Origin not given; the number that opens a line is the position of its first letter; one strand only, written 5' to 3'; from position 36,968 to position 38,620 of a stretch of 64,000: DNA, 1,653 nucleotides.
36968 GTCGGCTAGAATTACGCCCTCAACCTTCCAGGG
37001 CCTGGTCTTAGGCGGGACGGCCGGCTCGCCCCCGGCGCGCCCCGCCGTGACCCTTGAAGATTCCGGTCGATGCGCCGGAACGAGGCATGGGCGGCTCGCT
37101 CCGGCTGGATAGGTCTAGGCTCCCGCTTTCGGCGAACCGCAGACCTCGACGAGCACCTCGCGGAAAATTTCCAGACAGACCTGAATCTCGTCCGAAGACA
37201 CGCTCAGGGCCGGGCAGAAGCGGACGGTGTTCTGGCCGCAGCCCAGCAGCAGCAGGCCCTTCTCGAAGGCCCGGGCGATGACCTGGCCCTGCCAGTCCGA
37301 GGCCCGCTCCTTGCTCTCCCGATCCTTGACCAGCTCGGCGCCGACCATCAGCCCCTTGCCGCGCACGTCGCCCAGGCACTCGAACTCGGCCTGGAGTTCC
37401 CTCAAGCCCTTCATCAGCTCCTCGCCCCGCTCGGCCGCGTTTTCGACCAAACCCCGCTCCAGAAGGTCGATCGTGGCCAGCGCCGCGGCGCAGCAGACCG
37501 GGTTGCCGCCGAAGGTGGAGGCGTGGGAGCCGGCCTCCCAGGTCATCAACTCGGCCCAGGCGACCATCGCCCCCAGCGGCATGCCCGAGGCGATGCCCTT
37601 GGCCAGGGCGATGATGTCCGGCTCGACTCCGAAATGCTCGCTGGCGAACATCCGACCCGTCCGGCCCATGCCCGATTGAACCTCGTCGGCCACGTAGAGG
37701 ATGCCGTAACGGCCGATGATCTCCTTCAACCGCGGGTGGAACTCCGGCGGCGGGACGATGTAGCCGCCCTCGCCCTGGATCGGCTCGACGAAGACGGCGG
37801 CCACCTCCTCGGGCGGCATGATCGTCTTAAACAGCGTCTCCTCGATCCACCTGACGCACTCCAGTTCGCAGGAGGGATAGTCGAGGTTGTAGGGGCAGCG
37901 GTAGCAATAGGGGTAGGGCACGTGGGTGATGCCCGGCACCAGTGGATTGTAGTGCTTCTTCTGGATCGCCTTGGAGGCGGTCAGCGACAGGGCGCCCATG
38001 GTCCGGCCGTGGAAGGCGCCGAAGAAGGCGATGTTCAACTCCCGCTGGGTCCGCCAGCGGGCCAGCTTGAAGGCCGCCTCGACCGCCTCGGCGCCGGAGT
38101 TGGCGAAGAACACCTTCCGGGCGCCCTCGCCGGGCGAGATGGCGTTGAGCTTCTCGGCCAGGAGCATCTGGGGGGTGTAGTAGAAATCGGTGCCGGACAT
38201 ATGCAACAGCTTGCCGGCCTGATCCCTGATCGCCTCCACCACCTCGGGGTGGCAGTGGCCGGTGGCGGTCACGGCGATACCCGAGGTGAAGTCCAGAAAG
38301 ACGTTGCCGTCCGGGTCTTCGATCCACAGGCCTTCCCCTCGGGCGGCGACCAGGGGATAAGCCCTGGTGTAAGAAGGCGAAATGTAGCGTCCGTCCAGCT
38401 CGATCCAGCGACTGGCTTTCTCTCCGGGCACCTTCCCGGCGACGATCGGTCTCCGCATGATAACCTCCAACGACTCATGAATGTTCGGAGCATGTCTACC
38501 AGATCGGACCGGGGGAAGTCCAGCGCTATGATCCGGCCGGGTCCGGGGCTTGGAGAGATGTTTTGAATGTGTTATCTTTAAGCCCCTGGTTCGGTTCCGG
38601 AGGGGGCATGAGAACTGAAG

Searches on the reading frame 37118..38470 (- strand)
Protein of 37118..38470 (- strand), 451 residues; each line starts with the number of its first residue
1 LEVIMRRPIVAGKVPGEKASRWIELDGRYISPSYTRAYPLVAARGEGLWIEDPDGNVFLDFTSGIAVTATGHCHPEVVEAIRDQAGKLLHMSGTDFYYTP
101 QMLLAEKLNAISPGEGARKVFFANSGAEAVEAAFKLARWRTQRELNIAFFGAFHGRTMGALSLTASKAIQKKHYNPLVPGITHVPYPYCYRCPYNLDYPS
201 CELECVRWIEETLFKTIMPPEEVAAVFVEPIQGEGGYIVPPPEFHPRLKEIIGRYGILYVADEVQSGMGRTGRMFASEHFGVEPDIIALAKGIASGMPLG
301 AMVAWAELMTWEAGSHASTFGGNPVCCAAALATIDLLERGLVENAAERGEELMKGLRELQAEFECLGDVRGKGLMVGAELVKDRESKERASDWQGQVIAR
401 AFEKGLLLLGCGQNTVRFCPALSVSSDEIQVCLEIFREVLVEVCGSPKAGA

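Call 11: search_protein_families(library=ncbifam, proteins=[window:37118-38470:-], max_evalue=10)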
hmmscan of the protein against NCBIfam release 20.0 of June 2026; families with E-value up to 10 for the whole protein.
window:37118-38470:- (451 aa): 69 families (the best 25 are shown)
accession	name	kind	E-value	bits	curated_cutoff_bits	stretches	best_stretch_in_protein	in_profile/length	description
NF004426.0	PRK05769.1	equivalog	1.4e-190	633.8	552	1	6-442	4-439/441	acetyl ornithine aminotransferase family protein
NF005993.0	PRK08117.1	subfamily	1.5e-147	491.7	574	1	26-443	12-430/433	aspartate aminotransferase family protein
NF006228.0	PRK08360.1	equivalog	1.9e-130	435.5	608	1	23-443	7-427/443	aspartate aminotransferase family protein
TIGR00707.1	argD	subfamily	1.4e-110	369.7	410.05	1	33-440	5-380/381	acetylornithine/succinylornithine family transaminase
NF004714.0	PRK06058.1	subfamily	1.4e-109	366.7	639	1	9-441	13-445/447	4-aminobutyrate--2-oxoglutarate transaminase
NF004171.0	PRK05639.1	equivalog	8.9e-108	361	639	1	8-440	4-441/457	alanine/serine racemase family protein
NF002874.0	PRK03244.1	equivalog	2e-107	359.4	457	1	39-442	26-394/399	acetylornithine transaminase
TIGR00700.1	GABAtrnsam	equivalog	1.1e-106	356.9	506.65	1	37-440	14-418/420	4-aminobutyrate--2-oxoglutarate transaminase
NF006368.0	PRK08593.1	equivalog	7.4e-106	354.4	570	1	18-443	5-432/448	aspartate aminotransferase family protein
NF045634.1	LeuMetRace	equivalog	2.2e-105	352.9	800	1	35-443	20-427/432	leucine/methionine racemase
NF005376.0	PRK06918.1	equivalog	2.4e-103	346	676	1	11-441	9-442/451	4-aminobutyrate--2-oxoglutarate transaminase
NF005692.0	PRK07495.1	equivalog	8.4e-96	321.2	724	1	42-444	26-423/425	4-aminobutyrate--2-oxoglutarate transaminase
NF002325.0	PRK01278.1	subfamily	9.2e-94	314.3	372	2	221-442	174-388/395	acetylornithine transaminase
NF002797.0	PRK02936.1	equivalog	3.1e-93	312.6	496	2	219-441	164-378/385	acetylornithine transaminase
NF005985.0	PRK08088.1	equivalog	1.6e-92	310.4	713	1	36-442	21-423/426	4-aminobutyrate--2-oxoglutarate transaminase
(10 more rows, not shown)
